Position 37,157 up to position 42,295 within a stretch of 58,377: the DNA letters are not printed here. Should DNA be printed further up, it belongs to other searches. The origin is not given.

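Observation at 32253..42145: Split Rhs: shell and core-plus-toxin encoded as two separately secreted proteins with complementary breakpoints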

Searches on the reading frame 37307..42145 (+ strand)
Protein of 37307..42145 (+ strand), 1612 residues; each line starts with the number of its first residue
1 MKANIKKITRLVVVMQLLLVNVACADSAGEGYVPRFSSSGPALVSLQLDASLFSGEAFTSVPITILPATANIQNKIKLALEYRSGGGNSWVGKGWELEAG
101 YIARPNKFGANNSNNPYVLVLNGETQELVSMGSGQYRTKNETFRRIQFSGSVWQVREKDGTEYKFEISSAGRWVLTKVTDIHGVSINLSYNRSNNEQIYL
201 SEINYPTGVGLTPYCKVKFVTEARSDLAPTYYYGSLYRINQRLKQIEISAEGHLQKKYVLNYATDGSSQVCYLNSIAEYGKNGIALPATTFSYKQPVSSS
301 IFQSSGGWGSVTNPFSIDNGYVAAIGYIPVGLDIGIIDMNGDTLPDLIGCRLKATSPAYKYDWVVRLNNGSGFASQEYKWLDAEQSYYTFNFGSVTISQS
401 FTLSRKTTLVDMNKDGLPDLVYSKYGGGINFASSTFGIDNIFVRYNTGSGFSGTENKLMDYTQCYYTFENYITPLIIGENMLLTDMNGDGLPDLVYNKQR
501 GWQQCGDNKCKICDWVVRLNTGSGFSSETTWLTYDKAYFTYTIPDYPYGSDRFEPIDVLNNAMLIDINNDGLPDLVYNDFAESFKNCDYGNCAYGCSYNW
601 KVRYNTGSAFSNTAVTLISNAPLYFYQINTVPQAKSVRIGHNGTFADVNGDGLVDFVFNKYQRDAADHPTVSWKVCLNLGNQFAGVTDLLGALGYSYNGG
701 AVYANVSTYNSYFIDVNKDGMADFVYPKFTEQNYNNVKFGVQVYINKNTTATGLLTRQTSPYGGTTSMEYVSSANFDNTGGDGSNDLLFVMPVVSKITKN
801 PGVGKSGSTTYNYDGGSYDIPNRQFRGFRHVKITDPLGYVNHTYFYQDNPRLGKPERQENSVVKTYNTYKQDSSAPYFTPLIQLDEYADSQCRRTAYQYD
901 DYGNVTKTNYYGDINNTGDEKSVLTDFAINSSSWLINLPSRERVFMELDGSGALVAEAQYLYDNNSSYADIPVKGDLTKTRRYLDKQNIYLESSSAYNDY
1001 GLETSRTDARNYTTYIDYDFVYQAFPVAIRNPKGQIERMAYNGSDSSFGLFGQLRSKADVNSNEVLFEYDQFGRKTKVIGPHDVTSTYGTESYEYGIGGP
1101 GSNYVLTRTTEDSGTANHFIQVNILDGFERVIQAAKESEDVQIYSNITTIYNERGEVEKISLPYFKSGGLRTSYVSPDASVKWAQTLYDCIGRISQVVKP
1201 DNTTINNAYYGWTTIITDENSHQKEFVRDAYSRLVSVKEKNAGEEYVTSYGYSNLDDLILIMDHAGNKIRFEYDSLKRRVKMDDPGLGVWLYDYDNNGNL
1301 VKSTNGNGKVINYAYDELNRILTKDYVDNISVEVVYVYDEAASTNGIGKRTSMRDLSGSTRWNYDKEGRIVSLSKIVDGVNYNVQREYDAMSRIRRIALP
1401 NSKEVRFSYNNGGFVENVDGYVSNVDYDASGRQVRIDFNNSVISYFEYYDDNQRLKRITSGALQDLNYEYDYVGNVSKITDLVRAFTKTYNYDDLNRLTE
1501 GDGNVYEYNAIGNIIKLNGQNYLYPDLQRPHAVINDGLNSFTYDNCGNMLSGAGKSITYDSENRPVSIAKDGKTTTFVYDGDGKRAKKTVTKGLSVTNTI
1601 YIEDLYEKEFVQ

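Call 7: search_protein_families(library=pfam, proteins=[window:37307-42145:+], max_evalue=0.01)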
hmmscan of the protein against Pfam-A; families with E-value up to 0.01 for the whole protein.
window:37307-42145:+ (1612 aa): 6 families
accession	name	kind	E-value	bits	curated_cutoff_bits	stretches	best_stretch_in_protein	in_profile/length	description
PF05593.20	RHS_repeat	-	5.5e-28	97.2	22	1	1294-1324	1-31/38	RHS Repeat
PF12256.14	TcdB_toxin_midN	-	6.7e-19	68.3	24.8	1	701-846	16-168/181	Insecticide toxin TcdB middle/N-terminal region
PF13517.12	FG-GAP_3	-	2.6e-10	41.2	26.9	1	647-725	1-60/61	FG-GAP-like repeat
PF03534.18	SpvB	-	1.3e-05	25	22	1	54-138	4-85/287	Salmonella virulence plasmid 65kDa B protein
PF01839.29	FG-GAP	-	0.00015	22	22.1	0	482-496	6-20/37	FG-GAP repeat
PF16743.10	PliI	-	0.0011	19.1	27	0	333-360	61-88/123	Periplasmic lysozyme inhibitor of I-type lysozyme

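Call 8: search_protein_families(library=ncbifam, proteins=[window:37307-42145:+], max_evalue=0.01)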
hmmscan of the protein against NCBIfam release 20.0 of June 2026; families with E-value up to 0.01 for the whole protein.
window:37307-42145:+ (1612 aa): 1 family
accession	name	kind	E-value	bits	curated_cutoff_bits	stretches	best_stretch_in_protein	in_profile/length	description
TIGR01643.1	YD_repeat_2x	repeat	2.5e-16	59.4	15.8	1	1294-1324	1-31/42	YD repeat-containing protein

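Call 24: find_homologous_proteins(query=window:37307-42145:+, max_evalue=1e-10)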
Query window:37307-42145:+ (1612 aa): 637 proteins with E <= 1e-10 among 8000 candidates; the best 120 are listed.
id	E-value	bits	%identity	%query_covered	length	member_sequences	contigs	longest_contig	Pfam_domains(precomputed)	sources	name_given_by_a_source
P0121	0.0e+0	3703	100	100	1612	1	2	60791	PF12256.15,PF05593.20,PF13517.13,PF25023.2,PF03534.19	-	-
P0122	0.0e+0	2975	79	100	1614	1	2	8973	PF01839.30,PF12256.15,PF05593.20,PF13517.13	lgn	-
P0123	0.0e+0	2490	67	100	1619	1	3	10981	PF01839.30,PF12256.15,PF05593.20,PF13517.13,PF25023.2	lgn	-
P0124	0.0e+0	2095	58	99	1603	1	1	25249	PF01839.30,PF12256.15,PF05593.20,PF13517.13,PF25023.2,PF03534.19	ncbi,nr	ncbi:MAG: hypothetical protein NT014_07910 [Candidatus Omnitrophica bacterium]|nr:hypothetical prote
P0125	0.0e+0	1989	56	100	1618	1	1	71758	PF01839.30,PF12256.15,PF05593.20,PF13517.13,PF25023.2,PF03534.19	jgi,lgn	jgi:YD repeat-containing protein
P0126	0.0e+0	1936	55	100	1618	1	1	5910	PF01839.30,PF12256.15,PF05593.20,PF13517.13,PF25023.2,PF03534.19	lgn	-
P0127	0.0e+0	1907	54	99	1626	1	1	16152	PF12256.15,PF05593.20,PF13517.13,PF25023.2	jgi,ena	-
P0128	0.0e+0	1891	53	100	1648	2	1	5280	PF12256.15,PF05593.20,PF13517.13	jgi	-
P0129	0.0e+0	1834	58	87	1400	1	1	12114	PF12256.15,PF05593.20,PF13517.13,PF25023.2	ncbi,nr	ncbi:MAG: hypothetical protein HZA27_02155, partial [Candidatus Omnitrophica bacterium]|nr:hypotheti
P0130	0.0e+0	1823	52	100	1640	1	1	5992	PF12256.15,PF05593.20,PF13517.13,PF25023.2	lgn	-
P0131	0.0e+0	1811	51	100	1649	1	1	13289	PF01839.30,PF12256.15,PF05593.20,PF13517.13,PF25023.2,PF03534.19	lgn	-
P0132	0.0e+0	1754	51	98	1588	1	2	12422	PF01839.30,PF12256.15,PF05593.20,PF13517.13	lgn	-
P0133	0.0e+0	1700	49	99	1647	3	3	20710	PF01839.30,PF12256.15,PF05593.20,PF13517.13,PF25023.2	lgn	-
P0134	0.0e+0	1155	43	89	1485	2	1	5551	PF01839.30,PF12256.15,PF05593.20,PF13517.13,PF25023.2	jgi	-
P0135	5.5e-233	795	49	50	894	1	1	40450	PF01839.30,PF12256.15,PF13517.13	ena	-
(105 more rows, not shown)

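Call 27: find_encoding_contigs(protein=P0125, flank=10000, max_places=2)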
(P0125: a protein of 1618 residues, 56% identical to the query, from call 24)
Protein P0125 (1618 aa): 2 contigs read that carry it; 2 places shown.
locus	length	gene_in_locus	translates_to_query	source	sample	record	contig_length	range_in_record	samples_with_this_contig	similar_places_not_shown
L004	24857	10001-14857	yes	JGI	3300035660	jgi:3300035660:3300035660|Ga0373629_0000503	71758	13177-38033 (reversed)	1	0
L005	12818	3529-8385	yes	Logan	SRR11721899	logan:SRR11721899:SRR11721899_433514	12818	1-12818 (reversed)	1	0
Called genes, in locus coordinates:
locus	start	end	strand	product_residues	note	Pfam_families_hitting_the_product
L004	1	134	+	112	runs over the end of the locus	-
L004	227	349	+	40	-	PF24441:DUF7560 (faint)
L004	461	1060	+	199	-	-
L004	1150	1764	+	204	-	-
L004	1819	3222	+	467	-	PF00672:HAMP, PF13487:HD_5, PF01966:HD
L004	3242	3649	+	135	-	-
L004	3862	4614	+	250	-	-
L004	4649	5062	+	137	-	PF00072:Response_reg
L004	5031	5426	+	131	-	PF00072:Response_reg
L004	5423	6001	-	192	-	PF07883:Cupin_2 (weak)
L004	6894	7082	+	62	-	PF00356:LacI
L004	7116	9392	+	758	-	PF25023:TEN_YD-shell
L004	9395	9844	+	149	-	-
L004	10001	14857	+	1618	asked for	PF03534:SpvB (weak), PF01839:FG-GAP (faint), PF13517:FG-GAP_3 (faint), PF12256:TcdB_toxin_midN, PF05593:RHS_repeat (faint), PF25023:TEN_YD-shell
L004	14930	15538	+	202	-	-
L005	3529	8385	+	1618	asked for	PF03534:SpvB (weak), PF01839:FG-GAP (faint), PF13517:FG-GAP_3 (faint), PF12256:TcdB_toxin_midN, PF05593:RHS_repeat (faint), PF25023:TEN_YD-shell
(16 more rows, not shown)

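Call 28: find_encoding_contigs(protein=P0124, flank=10000, max_places=2)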
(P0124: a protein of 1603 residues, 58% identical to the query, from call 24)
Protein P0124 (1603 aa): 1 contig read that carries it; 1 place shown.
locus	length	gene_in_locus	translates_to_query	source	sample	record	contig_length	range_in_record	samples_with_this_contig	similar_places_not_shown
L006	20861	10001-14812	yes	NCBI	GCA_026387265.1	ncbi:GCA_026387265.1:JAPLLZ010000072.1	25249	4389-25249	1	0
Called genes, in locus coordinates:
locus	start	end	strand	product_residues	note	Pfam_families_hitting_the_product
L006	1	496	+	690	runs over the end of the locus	PF16927:HisKA_7TM, PF13492:GAF_3 (weak), PF02518:HATPase_c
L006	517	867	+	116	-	PF00072:Response_reg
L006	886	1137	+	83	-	-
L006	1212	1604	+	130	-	PF00072:Response_reg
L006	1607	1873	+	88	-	-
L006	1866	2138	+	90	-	PF00550:PP-binding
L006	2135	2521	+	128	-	PF00072:Response_reg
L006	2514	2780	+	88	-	PF00072:Response_reg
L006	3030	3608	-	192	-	PF07883:Cupin_2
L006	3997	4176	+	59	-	-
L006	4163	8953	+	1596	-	PF09136:Glucodextran_B (faint), PF19077:Big_13 (faint), PF24893:DUF7743 (faint), PF25023:TEN_YD-shell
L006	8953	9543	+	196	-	-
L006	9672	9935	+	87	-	-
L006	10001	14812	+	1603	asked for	PF03534:SpvB (weak), PF13517:FG-GAP_3 (faint), PF01839:FG-GAP (faint), PF12256:TcdB_toxin_midN, PF25023:TEN_YD-shell, PF05593:RHS_repeat (weak)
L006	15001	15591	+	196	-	PF01797:Y1_Tnp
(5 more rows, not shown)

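Call 29: find_encoding_contigs(protein=P0133, flank=10000, max_places=3)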
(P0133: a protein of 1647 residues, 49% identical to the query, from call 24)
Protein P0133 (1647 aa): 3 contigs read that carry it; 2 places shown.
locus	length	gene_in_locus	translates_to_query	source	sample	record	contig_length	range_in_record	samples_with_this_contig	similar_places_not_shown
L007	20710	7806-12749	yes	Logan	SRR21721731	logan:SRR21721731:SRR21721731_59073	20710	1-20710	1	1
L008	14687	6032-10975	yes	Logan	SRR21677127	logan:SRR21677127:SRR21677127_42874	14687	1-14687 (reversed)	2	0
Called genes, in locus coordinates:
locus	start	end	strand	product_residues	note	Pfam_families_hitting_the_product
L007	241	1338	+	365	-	-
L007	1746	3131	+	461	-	-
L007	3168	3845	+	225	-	-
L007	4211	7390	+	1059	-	PF00754:F5_F8_type_C, PF22633:F5_F8_type_C_2, PF19077:Big_13 (faint), PF25023:TEN_YD-shell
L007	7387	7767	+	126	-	-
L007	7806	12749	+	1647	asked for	PF13517:FG-GAP_3 (faint), PF01839:FG-GAP (faint), PF12256:TcdB_toxin_midN, PF05593:RHS_repeat, PF25023:TEN_YD-shell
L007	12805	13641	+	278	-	-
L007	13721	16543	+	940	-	PF13629:T2SS-T3SS_pil_N, PF17210:SdrD_B, PF13620:CarboxypepD_reg (faint)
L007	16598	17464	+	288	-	-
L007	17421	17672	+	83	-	-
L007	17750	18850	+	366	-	PF17957:Big_7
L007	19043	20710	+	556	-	?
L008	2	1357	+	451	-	?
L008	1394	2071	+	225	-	-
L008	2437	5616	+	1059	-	PF00754:F5_F8_type_C, PF22633:F5_F8_type_C_2, PF19077:Big_13 (faint), PF25023:TEN_YD-shell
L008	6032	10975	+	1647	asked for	PF13517:FG-GAP_3 (faint), PF01839:FG-GAP (faint), PF12256:TcdB_toxin_midN, PF05593:RHS_repeat, PF25023:TEN_YD-shell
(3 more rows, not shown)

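Call 43: find_encoding_contigs(protein=P0122, flank=10000, max_places=3)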
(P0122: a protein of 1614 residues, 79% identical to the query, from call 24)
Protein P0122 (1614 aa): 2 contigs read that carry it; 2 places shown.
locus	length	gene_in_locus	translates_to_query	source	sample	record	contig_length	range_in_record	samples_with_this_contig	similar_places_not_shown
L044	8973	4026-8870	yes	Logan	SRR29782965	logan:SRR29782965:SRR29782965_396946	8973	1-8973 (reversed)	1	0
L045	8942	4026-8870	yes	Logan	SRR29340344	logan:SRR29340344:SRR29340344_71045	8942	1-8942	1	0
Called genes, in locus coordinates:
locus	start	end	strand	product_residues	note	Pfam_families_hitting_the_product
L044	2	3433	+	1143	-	?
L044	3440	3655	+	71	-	-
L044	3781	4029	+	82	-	-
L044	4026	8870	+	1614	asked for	PF05593:RHS_repeat (faint), PF13517:FG-GAP_3 (faint), PF01839:FG-GAP (faint), PF12256:TcdB_toxin_midN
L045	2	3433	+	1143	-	?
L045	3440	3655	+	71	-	-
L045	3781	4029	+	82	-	-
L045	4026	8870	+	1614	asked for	PF05593:RHS_repeat (faint), PF13517:FG-GAP_3 (faint), PF01839:FG-GAP (faint), PF12256:TcdB_toxin_midN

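Call 44: find_encoding_contigs(protein=P0123, flank=10000, max_places=3)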
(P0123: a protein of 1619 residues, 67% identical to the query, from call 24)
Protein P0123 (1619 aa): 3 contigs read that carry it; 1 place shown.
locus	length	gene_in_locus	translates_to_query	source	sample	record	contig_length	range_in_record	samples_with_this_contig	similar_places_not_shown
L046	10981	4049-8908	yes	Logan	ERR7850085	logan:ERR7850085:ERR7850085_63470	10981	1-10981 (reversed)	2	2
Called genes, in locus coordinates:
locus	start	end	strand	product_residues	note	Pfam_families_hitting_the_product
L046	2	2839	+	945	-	?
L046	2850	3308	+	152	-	-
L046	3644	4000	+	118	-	-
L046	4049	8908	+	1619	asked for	PF05593:RHS_repeat (faint), PF01839:FG-GAP (faint), PF13517:FG-GAP_3 (faint), PF12256:TcdB_toxin_midN, PF25023:TEN_YD-shell (weak)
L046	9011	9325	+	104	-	-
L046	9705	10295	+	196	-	PF01797:Y1_Tnp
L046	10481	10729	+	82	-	-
